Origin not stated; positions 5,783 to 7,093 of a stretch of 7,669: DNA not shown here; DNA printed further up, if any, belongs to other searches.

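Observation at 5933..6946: DeoX: conserved operon member without an assigned biochemical function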

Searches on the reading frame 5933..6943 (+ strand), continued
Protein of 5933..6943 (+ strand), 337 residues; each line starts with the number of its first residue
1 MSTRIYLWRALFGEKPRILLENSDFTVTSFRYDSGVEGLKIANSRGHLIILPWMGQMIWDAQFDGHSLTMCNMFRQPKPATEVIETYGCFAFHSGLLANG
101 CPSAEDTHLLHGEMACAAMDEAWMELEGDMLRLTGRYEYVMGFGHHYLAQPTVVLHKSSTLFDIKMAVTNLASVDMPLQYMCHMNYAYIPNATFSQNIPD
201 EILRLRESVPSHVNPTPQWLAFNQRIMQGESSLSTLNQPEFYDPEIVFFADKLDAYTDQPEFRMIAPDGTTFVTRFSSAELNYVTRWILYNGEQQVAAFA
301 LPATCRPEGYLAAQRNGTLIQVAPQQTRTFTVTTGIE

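Call 49: find_encoding_contigs(protein=P0007, flank=6000, max_places=2)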
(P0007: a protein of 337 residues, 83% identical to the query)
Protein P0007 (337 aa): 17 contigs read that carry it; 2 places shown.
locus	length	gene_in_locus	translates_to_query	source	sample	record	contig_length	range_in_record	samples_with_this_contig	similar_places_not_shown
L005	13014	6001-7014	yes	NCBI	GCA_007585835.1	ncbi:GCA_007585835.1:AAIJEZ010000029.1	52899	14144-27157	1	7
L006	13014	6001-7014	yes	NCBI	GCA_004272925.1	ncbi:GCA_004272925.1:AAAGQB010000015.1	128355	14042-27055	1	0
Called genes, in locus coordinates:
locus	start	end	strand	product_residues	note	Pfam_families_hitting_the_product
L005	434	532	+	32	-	PF08049:IlvB_leader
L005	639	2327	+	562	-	PF02776:TPP_enzyme_N, PF00205:TPP_enzyme_M, PF02775:TPP_enzyme_C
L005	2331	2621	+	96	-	PF01842:ACT, PF22629:ACT_AHAS_ss, PF13710:ACT_5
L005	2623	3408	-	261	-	PF08220:HTH_DeoR, PF00455:DeoRC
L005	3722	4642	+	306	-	PF00294:PfkB, PF08543:Phos_pyr_kin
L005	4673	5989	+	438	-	PF07690:MFS_1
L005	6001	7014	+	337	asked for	PF14486:DUF4432 (weak)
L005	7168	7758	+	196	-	PF00072:Response_reg, PF00196:GerE, PF13384:HTH_23 (faint)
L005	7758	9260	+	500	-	PF05231:MASE1, PF07730:HisKA_3, PF02518:HATPase_c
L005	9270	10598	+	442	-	PF07690:MFS_1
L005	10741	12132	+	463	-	PF07690:MFS_1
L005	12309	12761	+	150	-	PF06711:DUF1198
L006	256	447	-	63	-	-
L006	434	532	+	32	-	PF08049:IlvB_leader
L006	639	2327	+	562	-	PF02776:TPP_enzyme_N, PF00205:TPP_enzyme_M, PF02775:TPP_enzyme_C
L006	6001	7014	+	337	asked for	PF14486:DUF4432 (weak)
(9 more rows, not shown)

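Call 51: profile_search(alignment_id=A2)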
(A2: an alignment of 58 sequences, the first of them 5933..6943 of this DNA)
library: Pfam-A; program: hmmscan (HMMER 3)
A. the first sequence (337 residues): domains with independent E <= 10: 2; with E <= 0.001: 2
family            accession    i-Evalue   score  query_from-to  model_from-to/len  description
DUF4432           PF14486.12    3.1e-07    29.9     215-335       183-303/304  Domain of unknown function (DUF4432)
DUF4432           PF14486.12    2.4e-06    27.0      34-187         2-170/304  Domain of unknown function (DUF4432)
B. every sequence of the alignment scanned on its own (58 sequences): families by number of members that match
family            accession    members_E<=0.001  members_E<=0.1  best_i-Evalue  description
DUF4432           PF14486.12                58              58        3.3e-25  Domain of unknown function (DUF4432)
Aldose_epim       PF01263.26                 0               1        1.9e-02  Aldose 1-epimerase

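Call 52: find_encoding_contigs(protein=P0131, flank=5000, max_places=2)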
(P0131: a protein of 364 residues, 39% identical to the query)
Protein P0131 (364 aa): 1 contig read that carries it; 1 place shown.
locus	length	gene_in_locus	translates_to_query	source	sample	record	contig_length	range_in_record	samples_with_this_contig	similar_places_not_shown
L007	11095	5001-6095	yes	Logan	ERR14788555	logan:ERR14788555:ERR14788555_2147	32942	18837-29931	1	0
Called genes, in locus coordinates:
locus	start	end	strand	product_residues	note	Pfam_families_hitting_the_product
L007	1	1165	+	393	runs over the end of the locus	PF00528:BPD_transp_1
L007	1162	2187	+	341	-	PF00528:BPD_transp_1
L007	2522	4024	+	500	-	PF00370:FGGY_N, PF02782:FGGY_C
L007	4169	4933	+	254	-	PF07090:GATase1_like, PF06283:ThuA (weak)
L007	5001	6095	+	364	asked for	PF14486:DUF4432 (weak)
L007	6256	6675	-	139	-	PF01850:PIN, PF13470:PIN_3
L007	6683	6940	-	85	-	PF19891:DUF6364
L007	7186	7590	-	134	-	PF01850:PIN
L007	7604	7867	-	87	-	PF01402:RHH_1 (weak)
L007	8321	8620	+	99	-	-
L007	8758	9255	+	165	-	PF01850:PIN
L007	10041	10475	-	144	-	PF00692:dUTPase, PF22769:DCD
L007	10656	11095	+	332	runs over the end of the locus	PF00670:AdoHcyase_NAD (weak), PF02826:2-Hacid_dh_C (weak), PF03446:NAD_binding_2 (weak), PF03807:F420_oxidored (weak), PF07991:KARI_N, PF01450:KARI_C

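Call 53: find_encoding_contigs(protein=P0136, flank=5000, max_places=2)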
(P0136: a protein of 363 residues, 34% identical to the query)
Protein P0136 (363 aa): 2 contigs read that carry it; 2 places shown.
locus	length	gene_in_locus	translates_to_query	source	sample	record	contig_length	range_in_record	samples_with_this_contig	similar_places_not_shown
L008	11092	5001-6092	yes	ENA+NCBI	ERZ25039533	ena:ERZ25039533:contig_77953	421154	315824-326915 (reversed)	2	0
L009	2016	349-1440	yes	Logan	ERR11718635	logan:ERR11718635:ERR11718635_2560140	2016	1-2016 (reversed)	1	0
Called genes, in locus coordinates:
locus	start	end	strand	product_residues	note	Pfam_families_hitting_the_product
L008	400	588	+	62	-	-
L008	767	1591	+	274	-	PF00561:Abhydrolase_1, PF12146:Hydrolase_4, PF12697:Abhydrolase_6, PF00326:Peptidase_S9 (faint)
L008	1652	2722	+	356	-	PF13384:HTH_23, PF13518:HTH_28 (faint), PF13551:HTH_29 (weak), PF13565:HTH_32, PF13358:DDE_3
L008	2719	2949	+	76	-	-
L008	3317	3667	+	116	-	-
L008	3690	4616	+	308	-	PF00872:Transposase_mut, PF10551:MULE (weak)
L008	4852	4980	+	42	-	-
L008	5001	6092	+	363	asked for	PF14486:DUF4432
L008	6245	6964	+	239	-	PF00106:adh_short (weak), PF13561:adh_short_C2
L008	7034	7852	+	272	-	PF13714:PEP_mutase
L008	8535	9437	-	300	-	PF00665:rve (weak)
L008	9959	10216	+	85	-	PF13683:rve_3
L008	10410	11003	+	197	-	PF03848:TehB, PF13847:Methyltransf_31, PF08241:Methyltransf_11, PF08242:Methyltransf_12 (weak), PF13649:Methyltransf_25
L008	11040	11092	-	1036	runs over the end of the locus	PF00873:ACR_tran, PF03176:MMPL (weak)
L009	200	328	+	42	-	-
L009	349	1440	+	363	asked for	PF14486:DUF4432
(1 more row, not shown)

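Call 54: find_encoding_contigs(protein=P0122, flank=5000, max_places=2)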
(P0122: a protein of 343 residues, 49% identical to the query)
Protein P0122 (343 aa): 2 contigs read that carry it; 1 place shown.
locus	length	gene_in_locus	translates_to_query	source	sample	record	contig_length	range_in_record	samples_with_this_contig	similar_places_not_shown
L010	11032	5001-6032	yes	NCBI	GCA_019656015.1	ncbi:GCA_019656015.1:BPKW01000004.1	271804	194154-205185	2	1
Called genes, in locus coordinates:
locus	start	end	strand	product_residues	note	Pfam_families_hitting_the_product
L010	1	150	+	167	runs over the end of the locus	PF12822:ECF_trnsprt (weak), PF09512:ThiW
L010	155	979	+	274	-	PF02110:HK, PF01256:Carb_kinase (weak)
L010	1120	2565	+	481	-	PF00875:DNA_photolyase, PF03441:FAD_binding_7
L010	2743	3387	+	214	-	PF05128:DUF697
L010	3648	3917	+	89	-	-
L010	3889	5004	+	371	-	PF07690:MFS_1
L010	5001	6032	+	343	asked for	PF14486:DUF4432 (weak)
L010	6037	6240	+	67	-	PF00370:FGGY_N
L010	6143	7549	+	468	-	PF00370:FGGY_N, PF02782:FGGY_C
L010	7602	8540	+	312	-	PF04198:Sugar-bind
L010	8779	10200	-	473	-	PF00324:AA_permease, PF13520:AA_permease_2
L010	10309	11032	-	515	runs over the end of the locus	PF07905:PucR, PF17853:GGDEF_2, PF13556:HTH_30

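Call 55: predict_structure(alignment_id=A2)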
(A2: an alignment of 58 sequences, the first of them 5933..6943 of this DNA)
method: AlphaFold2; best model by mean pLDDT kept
length: 337 residues; sequences in the alignment: 58
mean_pLDDT: 96.7   pTM: 0.94
mean pLDDT of the five models: 96.7, 96.5, 96.4, 96.1, 96.1
residues with pLDDT >= 90: 322; 70-90: 15; 50-70: 0; < 50: 0
segments of 3 or more residues with pLDDT < 50: none
pLDDT, mean of each block of 10 residues (from residue 1): 94 98 98 98 99 98 98 97 95 96 92 97 97 98 96 98 99 98 98 98 91 89 94 93 96 98 98 99 98 97 97 97 99 98
secondary structure, 60 per line:
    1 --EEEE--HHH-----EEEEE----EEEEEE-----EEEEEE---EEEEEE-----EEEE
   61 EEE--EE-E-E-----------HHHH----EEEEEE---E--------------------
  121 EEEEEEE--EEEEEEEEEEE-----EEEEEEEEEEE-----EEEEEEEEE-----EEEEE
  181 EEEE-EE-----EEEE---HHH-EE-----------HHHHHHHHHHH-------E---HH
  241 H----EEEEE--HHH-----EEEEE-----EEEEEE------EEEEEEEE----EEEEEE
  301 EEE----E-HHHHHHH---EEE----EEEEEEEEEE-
elements in order: E3-6 E17-21 E26-31 E37-42 E46-51 E57-63 H83-86 E91-96 E121-127 E130-140 E146-156 E162-170 E176-184 E193-196 H217-227 E246-250 E261-265 E271-276 E283-290 E295-303 H310-316 E320-322 E327-336

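Call 57: fold_search(model_id=the predicted structure, library=pdb)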
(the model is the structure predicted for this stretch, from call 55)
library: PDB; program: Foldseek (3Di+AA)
matches with E <= 10: 852; with E <= 0.001: 91
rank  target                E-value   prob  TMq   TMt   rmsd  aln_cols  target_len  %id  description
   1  3ty1_A                2.2e-16  1.00  0.83  0.73   3.4       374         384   14  Crystal structure of a putative aldose 1-epimerase (KPN_04629) from Klebsiella pneumoniae subsp. pneumoniae MGH 78578  (released 2011-12-28)
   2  3mwx_A                4.4e-11  1.00  0.62  0.65   6.3       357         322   13  Crystal structure of a putative galactose mutarotase (BSU18360) from BACILLUS SUBTILIS at 1.45 A resolution (released 2010-07-07)
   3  4bze_B                1.2e-10  1.00  0.64  0.66   5.7       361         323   12  Crystal structure of galactose mutarotase GalM from Bacillus subtilis (released 2014-08-13)
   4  3k25_A                2.0e-10  1.00  0.58  0.67   4.9       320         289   15  Crystal Structure of Slr1438 protein from Synechocystis sp. PCC 6803, Northeast Structural Genomics Consortium Target  (released 2009-10-13)
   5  3nre_A                9.9e-10  1.00  0.58  0.66   6.8       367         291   16  Crystal structure of a Putative aldose 1-epimerase (b2544) from ESCHERICHIA COLI K12 at 1.59 A resolution (released 2010-09-15)
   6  3os7_A                1.9e-09  1.00  0.60  0.59   6.7       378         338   14  Crystal structure of a galactose mutarotase-like protein (CA_C0697) from CLOSTRIDIUM ACETOBUTYLICUM at 1.80 A resoluti (released 2010-10-13)
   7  3q1n                  4.2e-09  1.00  0.58  0.65   5.5       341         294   11  Crystal structure of a galactose mutarotase-like protein (LSEI_2598) from Lactobacillus casei ATCC 334 at 1.61 A resolut (released 2011-01-19)
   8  3dcd_A                6.1e-09  1.00  0.59  0.65   5.8       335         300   10  X-ray structure of the galactose mutarotase related enzyme Q5FKD7 from Lactobacillus acidophilus at the resolution 1.9 (released 2008-07-29)
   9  1nsm_A                6.4e-09  1.00  0.54  0.53   9.4       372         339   14  Crystal structure of galactose mutarotase from Lactococcus lactis mutant D243A complexed with galactose (released 2003-02-11)
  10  1z45                  7.8e-09  1.00  0.62  0.33   7.1       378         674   12  Crystal structure of the gal10 fusion protein galactose mutarotase/UDP-galactose 4-epimerase from Saccharomyces cerevisi (released 2005-04-05)
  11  1nsx_A                1.4e-08  1.00  0.54  0.54   9.6       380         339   13  Crystal structure of galactose mutarotase from Lactococcus lactis mutant H170N complexed with galactose (released 2003-02-11)
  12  1nsz_A                1.5e-08  1.00  0.54  0.54   9.8       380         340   14  Crystal structure of galactose mutarotase from Lactococcus lactis mutant H170N complexed with glucose (released 2003-02-11)
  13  1l7k_A                1.9e-08  1.00  0.53  0.53   9.6       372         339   14  x-ray structure of galactose mutarotase from Lactococcus lactis complexed with galactose (released 2002-04-24)
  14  2htb_A                2.1e-08  1.00  0.58  0.65   5.9       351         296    8  Crystal Structure of a putative mutarotase (YeaD) from Salmonella typhimurium in monoclinic form (released 2007-01-23)
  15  1ns0_A                4.6e-08  1.00  0.55  0.54   9.3       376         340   14  Crystal structure of galactose mutarotase from Lactococcus lactis mutant E304Q complexed with galactose (released 2003-02-11)
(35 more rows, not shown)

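Call 68: list_cluster_members(proteins=[window:5933-6943:+, P0007])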
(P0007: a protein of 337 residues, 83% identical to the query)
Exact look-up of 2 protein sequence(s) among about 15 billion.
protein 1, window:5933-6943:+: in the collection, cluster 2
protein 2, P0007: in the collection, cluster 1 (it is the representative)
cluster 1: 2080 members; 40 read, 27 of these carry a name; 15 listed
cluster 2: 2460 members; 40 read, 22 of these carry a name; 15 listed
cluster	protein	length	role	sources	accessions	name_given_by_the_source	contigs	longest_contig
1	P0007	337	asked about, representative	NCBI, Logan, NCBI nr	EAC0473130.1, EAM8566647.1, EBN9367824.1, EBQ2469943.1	aldose 1-epimerase family protein [Salmonella enterica] | DUF4432 family protein [Salmonella enterica subsp. enterica serovar Tornow]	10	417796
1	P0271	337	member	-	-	DUF4432 family protein [Salmonella enterica subsp. enterica] | DUF4432 family protein n=3 Tax=Salmonella enterica TaxID=28901 RepID=A0A5W2RH26_SALET | aldose 1-epimerase family protein [Salmonella enterica]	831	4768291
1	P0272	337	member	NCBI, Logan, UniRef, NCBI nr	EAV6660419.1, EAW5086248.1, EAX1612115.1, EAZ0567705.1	DUF4432 family protein [Salmonella enterica] | aldose 1-epimerase family protein n=1 Tax=Salmonella enterica TaxID=28901 ... | aldose 1-epimerase family protein [Salmonella enterica]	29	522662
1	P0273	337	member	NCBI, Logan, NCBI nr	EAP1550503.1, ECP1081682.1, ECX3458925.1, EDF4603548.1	DUF4432 family protein [Salmonella enterica]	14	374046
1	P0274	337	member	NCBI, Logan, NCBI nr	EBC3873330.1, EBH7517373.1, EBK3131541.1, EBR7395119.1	DUF4432 family protein [Salmonella enterica]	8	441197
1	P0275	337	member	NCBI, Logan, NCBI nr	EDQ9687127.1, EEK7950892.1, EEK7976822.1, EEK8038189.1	DUF4432 family protein [Salmonella enterica subsp. enterica] | DUF4432 family protein [Salmonella enterica subsp. enterica serovar Javiana]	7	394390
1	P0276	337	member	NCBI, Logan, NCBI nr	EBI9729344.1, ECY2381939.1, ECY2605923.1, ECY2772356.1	aldose 1-epimerase family protein [Salmonella enterica] | DUF4432 domain-containing protein [Salmonella enterica]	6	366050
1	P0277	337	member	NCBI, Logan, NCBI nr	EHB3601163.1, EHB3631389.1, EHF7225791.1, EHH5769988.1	aldose 1-epimerase family protein [Salmonella enterica] | DUF4432 family protein [Salmonella enterica]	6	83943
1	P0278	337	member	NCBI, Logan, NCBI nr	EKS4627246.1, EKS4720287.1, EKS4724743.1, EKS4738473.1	aldose 1-epimerase family protein [Salmonella enterica]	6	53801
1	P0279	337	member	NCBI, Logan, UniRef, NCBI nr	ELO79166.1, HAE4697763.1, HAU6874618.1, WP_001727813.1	TPA: DUF4432 family protein [Salmonella enterica subsp. enterica serovar Enteritidis] | aldose 1-epimerase family protein n=1 Tax=Salmonella enterica TaxID=28901 ... | aldose 1-epimerase family protein [Salmonella enterica]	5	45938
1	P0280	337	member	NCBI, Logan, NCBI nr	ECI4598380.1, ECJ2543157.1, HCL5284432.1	TPA: aldose 1-epimerase family protein [Salmonella enterica] | DUF4432 domain-containing protein [Salmonella enterica subsp. salamae]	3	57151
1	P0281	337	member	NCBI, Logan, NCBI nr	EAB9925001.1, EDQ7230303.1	DUF4432 family protein [Salmonella enterica subsp. enterica] | DUF4432 family protein [Salmonella enterica subsp. enterica serovar Kua]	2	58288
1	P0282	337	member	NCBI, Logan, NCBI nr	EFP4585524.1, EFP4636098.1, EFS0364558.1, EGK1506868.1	DUF4432 family protein [Salmonella enterica]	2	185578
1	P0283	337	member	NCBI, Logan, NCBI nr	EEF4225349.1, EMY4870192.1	DUF4432 family protein [Salmonella enterica]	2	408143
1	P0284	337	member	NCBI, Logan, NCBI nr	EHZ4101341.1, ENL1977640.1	aldose 1-epimerase family protein [Salmonella enterica]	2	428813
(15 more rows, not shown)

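Call 73: fold_search(model_id=the predicted structure, library=afdb50)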
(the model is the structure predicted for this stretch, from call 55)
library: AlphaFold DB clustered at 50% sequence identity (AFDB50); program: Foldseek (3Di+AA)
matches with E <= 10: 2094; with E <= 0.001: 1727
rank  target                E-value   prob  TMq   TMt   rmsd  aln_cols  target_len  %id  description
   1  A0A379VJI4            2.8e-57  1.00  0.99  0.60   1.0       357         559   74  Transcriptional regulatory protein UhpA [Salmonella enterica I]
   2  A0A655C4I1            1.8e-56  1.00  0.94  1.00   0.4       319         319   84  DeoX [Salmonella enterica subsp. enterica serovar Bovismorbificans]
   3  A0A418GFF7            5.0e-55  1.00  0.90  1.00   0.4       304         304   97  DUF4432 domain-containing protein (Fragment) [Escherichia coli]
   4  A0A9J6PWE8            2.9e-51  1.00  0.99  0.99   0.8       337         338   56  Aldose 1-epimerase family protein [Winslowiella arboricola]
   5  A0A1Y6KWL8            2.3e-49  1.00  0.98  0.98   0.9       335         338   53  DUF4432 domain-containing protein [Photobacterium aquimaris]
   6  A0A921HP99            2.4e-49  1.00  0.99  0.98   1.0       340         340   51  Aldose 1-epimerase family protein [Megamonas hypermegale]
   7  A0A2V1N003            3.1e-48  1.00  0.99  0.93   0.9       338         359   55  DUF4432 domain-containing protein [Levilactobacillus bambusae]
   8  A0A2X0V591            4.8e-47  1.00  0.98  0.97   1.2       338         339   46  DUF4432 domain-containing protein [Anaerobiospirillum thomasii]
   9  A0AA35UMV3            2.2e-45  1.00  0.97  0.92   1.8       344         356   43  Aldose 1-epimerase family protein [Brytella acorum]
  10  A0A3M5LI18            1.4e-44  1.00  0.97  0.86   1.4       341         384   51  Putative cytoplasmic protein [Pseudomonas syringae pv. solidagae]
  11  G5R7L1                4.7e-44  1.00  0.77  0.99   0.5       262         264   83  Putative cytoplasmic protein [Salmonella enterica subsp. enterica serovar Senftenberg str. A4-543]
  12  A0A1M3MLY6            8.7e-44  1.00  0.95  0.89   1.9       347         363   45  DUF4432 domain-containing protein
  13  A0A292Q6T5            1.0e-43  1.00  0.96  0.26   1.6       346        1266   47  deoxyribose-phosphate aldolase [Tuber aestivum]
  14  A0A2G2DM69            1.4e-42  1.00  0.95  0.89   2.1       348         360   44  DUF4432 domain-containing protein
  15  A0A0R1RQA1            1.8e-42  1.00  0.93  0.98   1.0       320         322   48  DeoX [Furfurilactobacillus rossiae DSM 15814]
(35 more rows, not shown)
